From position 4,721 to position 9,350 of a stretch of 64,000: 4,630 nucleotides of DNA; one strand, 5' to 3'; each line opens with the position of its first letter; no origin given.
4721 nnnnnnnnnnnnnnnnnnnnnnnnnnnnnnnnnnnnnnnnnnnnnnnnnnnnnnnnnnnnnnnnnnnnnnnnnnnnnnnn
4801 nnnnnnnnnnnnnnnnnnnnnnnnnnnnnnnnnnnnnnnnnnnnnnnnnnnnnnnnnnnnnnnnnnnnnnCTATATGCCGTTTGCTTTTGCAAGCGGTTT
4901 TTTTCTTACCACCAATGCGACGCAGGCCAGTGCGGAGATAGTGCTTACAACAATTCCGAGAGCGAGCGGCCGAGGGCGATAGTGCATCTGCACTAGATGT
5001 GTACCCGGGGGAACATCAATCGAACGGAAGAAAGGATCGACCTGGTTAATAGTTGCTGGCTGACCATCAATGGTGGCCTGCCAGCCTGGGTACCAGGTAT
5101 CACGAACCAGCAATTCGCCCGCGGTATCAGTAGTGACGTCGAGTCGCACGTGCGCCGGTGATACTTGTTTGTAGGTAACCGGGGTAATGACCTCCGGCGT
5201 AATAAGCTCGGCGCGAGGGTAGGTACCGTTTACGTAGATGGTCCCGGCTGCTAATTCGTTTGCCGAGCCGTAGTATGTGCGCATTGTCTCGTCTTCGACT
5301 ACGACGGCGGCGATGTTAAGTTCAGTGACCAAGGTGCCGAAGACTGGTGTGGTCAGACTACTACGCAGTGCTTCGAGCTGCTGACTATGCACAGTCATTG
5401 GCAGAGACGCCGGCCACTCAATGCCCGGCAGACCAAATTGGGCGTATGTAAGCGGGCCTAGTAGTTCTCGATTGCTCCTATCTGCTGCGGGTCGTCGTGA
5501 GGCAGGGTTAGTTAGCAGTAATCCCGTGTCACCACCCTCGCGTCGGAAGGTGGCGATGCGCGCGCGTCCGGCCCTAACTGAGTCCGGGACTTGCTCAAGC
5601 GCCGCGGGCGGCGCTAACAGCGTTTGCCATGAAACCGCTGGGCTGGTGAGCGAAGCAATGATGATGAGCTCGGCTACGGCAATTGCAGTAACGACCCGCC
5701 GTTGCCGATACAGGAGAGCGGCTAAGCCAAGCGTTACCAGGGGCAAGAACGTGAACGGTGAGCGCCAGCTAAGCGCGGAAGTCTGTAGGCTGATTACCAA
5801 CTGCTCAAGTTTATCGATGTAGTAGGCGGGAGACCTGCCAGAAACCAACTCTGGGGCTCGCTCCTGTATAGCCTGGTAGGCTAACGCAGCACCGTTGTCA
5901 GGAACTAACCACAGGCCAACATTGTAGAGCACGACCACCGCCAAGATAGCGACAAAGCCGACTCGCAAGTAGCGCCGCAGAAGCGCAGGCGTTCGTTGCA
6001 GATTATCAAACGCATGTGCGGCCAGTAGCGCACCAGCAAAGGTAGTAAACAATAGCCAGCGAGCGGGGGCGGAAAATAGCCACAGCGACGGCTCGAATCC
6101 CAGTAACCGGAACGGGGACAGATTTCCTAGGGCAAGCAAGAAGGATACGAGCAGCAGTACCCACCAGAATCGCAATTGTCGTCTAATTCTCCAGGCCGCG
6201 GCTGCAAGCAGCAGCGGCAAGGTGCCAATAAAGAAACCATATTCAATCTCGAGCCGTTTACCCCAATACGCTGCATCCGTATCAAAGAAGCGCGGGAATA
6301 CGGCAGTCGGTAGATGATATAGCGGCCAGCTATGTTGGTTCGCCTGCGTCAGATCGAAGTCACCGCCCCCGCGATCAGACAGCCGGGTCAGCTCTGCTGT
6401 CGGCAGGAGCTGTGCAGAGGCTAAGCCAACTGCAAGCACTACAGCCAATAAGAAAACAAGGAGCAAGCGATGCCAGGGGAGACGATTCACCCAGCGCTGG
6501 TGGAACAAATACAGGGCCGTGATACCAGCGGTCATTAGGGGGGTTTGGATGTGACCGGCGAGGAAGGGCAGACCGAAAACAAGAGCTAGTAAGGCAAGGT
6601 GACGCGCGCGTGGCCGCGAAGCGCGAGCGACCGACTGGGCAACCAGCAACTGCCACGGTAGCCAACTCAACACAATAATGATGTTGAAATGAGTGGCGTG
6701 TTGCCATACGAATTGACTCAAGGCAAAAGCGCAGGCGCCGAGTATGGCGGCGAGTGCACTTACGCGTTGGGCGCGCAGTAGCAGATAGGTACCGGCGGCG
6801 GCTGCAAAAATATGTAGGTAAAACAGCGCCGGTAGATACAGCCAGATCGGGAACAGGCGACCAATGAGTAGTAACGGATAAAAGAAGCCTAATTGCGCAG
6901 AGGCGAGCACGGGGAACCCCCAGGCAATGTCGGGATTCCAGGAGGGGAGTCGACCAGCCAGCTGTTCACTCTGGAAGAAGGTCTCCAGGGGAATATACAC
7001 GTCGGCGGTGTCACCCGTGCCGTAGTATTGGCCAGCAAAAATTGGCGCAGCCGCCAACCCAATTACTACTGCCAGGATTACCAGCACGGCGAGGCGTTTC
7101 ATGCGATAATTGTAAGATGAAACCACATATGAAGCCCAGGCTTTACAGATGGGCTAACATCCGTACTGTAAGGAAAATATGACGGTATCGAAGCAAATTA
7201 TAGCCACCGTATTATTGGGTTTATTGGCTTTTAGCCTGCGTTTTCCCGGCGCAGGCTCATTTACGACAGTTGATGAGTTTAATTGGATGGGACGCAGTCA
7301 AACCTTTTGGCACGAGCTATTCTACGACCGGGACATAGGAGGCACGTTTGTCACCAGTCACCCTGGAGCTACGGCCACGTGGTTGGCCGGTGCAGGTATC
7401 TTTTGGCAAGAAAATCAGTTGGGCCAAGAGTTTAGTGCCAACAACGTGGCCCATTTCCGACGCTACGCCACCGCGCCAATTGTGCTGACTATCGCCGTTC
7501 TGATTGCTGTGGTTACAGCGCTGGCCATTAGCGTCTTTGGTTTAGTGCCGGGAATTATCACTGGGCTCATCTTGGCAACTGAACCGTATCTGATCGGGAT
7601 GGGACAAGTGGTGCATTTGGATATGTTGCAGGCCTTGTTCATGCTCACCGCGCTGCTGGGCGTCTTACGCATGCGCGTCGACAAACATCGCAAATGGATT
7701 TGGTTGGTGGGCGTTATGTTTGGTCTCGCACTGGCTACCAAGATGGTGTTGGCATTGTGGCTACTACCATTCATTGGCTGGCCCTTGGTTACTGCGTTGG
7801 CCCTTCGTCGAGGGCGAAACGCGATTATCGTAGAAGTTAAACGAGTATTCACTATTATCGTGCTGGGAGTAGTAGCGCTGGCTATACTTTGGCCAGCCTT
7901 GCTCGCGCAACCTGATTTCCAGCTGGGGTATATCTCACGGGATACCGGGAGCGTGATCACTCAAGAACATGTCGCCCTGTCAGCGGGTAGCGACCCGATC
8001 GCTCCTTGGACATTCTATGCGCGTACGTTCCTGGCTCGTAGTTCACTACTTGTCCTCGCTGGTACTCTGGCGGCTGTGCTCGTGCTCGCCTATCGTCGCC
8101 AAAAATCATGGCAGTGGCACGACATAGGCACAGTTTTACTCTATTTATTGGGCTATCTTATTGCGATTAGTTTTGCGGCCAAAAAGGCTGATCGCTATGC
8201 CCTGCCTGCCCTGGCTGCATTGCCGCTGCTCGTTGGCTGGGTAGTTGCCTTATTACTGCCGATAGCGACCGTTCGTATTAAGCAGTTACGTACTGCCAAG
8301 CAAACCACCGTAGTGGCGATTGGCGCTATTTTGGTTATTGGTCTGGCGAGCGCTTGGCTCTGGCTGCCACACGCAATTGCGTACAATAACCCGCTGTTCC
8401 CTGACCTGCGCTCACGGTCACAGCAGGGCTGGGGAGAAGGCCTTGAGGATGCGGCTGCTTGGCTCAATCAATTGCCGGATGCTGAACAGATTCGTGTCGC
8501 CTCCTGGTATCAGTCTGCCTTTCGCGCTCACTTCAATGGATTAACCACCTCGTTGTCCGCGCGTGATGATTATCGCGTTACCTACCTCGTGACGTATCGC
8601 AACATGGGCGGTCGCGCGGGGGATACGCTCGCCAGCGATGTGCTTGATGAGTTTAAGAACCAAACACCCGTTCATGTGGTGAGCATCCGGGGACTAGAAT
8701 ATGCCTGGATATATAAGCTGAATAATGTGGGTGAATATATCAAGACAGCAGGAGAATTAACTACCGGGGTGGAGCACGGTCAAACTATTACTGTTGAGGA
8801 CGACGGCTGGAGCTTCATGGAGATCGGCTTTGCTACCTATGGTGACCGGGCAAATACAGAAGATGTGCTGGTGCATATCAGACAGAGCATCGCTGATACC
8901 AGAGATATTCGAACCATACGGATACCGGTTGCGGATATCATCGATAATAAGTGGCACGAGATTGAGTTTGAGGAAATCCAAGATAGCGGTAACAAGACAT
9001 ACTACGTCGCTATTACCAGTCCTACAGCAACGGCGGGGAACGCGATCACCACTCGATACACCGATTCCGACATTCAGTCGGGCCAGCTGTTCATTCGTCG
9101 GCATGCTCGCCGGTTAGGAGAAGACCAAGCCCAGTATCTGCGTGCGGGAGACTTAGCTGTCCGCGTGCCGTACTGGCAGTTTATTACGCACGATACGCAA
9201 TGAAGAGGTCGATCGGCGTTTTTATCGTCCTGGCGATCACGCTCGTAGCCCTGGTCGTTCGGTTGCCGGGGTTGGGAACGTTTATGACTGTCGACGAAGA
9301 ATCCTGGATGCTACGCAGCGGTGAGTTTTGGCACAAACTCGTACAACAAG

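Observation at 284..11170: A ~95-aa beta-rich module shuffled between the N- and C-terminal sides of GT-C glycosyltransferase paralogs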

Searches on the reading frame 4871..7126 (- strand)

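Call 6: search_protein_families(library=pfam, proteins=[window:4871-7126:-], max_evalue=0.01)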
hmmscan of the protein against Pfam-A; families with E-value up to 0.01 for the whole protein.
window:4871-7126:- (751 aa): 2 families
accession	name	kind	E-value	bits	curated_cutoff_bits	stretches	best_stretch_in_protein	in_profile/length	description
PF09586.16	YfhO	-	1.2e-17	64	28.5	2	649-728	755-835/835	Bacterial membrane protein YfhO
PF11028.14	TMEM260-like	-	0.0096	16.1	24.2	0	121-212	83-175/179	Protein O-mannosyl-transferase TMEM260-like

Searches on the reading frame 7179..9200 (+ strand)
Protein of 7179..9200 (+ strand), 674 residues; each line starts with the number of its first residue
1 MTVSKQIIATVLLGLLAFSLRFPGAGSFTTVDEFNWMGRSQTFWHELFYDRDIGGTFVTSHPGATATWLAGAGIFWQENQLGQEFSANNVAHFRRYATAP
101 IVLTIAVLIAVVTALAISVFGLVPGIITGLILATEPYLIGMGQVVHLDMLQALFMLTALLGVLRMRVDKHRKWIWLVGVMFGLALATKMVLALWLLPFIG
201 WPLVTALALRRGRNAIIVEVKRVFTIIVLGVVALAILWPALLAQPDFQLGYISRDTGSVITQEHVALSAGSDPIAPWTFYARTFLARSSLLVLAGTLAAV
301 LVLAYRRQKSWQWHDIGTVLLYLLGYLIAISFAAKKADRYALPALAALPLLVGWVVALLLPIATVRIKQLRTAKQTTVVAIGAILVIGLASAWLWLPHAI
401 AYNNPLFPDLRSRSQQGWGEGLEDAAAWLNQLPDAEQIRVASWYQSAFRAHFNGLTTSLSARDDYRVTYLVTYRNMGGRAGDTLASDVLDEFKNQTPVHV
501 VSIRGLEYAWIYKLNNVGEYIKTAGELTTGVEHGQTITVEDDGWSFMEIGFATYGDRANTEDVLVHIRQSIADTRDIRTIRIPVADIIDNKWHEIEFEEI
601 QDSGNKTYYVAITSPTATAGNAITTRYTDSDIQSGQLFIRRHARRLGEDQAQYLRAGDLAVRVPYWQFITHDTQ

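Call 6: search_protein_families(library=pfam, proteins=[window:7179-9200:+], max_evalue=0.01)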
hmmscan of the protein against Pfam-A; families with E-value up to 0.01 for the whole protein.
window:7179-9200:+ (674 aa): 2 families
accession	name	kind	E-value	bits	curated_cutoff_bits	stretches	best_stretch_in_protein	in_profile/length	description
PF02366.24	PMT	-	2.9e-07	30.7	22.7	1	65-244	55-238/245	Dolichyl-phosphate-mannose-protein mannosyltransferase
PF13231.12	PMT_2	-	2.8e-05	24.8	26.1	1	100-234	27-154/160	Dolichyl-phosphate-mannose-protein mannosyltransferase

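Call 9: search_protein_families(library=ncbifam, proteins=[window:7179-9200:+], max_evalue=1)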
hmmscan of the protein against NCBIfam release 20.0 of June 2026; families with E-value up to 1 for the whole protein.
window:7179-9200:+ (674 aa): 1 family
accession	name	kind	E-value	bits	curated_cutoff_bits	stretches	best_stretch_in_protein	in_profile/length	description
TIGR03663.1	TIGR03663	subfamily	0.022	13.8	126.25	1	106-386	81-363/435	flippase activity-associated protein Agl23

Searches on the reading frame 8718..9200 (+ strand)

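Call 8: search_protein_families(library=pfam, proteins=[window:8718-9200:+], max_evalue=10)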
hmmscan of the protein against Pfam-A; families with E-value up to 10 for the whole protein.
seq(161 aa): 1 family
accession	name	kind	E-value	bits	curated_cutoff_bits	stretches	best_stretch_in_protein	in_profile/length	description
PF19944.4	DUF6406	-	0.032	14.9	26.9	1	13-41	45-73/84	Family of unknown function (DUF6406)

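Call 103: search_protein_families(library=phrogs, proteins=[window:8724-9182:+], max_evalue=0.1)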
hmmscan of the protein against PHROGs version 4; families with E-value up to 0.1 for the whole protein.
seq(153 aa): 0 families
